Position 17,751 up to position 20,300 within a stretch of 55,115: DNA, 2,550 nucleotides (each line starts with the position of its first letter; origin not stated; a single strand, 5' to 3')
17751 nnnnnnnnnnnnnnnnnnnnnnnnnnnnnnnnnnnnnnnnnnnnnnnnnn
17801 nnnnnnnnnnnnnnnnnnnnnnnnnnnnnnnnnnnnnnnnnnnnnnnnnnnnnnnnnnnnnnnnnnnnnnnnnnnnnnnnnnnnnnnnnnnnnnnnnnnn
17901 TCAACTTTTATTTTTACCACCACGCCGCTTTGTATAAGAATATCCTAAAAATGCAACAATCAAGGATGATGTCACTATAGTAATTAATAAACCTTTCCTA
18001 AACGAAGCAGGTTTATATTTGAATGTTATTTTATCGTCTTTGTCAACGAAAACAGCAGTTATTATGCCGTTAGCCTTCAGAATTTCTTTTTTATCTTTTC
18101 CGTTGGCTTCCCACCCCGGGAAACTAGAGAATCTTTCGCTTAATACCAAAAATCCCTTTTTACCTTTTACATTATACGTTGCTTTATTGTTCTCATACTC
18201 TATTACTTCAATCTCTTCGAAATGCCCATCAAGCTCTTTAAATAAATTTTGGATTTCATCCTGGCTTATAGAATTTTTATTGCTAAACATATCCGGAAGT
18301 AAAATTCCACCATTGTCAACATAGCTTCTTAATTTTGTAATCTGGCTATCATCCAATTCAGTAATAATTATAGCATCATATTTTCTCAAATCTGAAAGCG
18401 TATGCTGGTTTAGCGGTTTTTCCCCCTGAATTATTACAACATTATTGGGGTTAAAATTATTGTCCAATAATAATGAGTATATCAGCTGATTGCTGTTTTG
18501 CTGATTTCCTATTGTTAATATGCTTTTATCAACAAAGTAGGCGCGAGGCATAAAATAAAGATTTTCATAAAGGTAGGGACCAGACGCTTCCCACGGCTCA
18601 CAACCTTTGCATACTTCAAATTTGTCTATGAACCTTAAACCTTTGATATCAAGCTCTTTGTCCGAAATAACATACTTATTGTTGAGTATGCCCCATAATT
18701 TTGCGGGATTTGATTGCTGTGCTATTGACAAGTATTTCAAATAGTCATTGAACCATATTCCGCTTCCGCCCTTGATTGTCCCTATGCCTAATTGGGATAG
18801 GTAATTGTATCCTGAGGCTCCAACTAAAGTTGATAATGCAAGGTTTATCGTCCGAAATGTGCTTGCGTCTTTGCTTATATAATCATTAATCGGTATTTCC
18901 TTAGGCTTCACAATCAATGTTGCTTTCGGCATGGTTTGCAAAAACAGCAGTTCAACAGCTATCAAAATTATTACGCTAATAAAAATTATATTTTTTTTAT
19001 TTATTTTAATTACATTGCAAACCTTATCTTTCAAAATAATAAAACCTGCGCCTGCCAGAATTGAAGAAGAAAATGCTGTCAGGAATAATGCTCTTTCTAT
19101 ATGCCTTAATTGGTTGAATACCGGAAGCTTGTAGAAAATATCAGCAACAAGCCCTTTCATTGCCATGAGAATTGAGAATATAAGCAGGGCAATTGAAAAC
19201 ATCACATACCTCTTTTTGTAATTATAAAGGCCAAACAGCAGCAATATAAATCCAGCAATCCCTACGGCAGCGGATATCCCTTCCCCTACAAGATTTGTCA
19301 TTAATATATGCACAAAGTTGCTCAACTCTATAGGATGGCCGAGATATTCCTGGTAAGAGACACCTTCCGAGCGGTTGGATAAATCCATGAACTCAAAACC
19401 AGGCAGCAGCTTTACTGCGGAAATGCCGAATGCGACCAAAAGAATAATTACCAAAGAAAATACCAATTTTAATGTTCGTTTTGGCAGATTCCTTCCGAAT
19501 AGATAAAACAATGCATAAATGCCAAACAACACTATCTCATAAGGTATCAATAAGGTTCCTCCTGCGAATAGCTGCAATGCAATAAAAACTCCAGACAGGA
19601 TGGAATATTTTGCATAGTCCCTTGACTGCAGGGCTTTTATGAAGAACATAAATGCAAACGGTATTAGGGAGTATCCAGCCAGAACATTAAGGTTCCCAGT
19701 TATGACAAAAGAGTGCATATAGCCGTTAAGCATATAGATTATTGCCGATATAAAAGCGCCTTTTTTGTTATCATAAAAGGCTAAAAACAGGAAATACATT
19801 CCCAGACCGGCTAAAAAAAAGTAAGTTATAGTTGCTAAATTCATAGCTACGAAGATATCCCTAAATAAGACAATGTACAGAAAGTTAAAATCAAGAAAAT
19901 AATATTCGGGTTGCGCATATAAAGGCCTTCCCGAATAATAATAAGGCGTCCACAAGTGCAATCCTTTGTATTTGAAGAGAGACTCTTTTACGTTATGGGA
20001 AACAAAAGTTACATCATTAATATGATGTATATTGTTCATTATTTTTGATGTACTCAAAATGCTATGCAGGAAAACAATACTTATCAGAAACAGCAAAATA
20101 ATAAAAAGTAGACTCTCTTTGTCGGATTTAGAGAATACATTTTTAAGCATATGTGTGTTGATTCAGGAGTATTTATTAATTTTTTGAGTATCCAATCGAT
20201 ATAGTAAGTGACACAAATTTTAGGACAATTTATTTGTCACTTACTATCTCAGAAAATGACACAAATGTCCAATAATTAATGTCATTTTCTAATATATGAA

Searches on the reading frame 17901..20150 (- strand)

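Call 25: search_protein_families(library=pfam, proteins=[window:17901-20150:-], max_evalue=0.001)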
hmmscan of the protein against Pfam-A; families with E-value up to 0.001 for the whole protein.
window:17901-20150:- (749 aa): 1 family
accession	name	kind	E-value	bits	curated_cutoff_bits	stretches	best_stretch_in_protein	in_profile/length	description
PF10131.15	PTPS_related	-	2.6e-05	23.4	26.4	1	94-408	17-305/621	6-pyruvoyl-tetrahydropterin synthase related domain; membrane protein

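Call 68: search_protein_families(library=ncbifam, proteins=[window:17901-20150:-], max_evalue=0.01)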
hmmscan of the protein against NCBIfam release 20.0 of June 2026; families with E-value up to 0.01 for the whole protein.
window:17901-20150:- (749 aa): 0 families
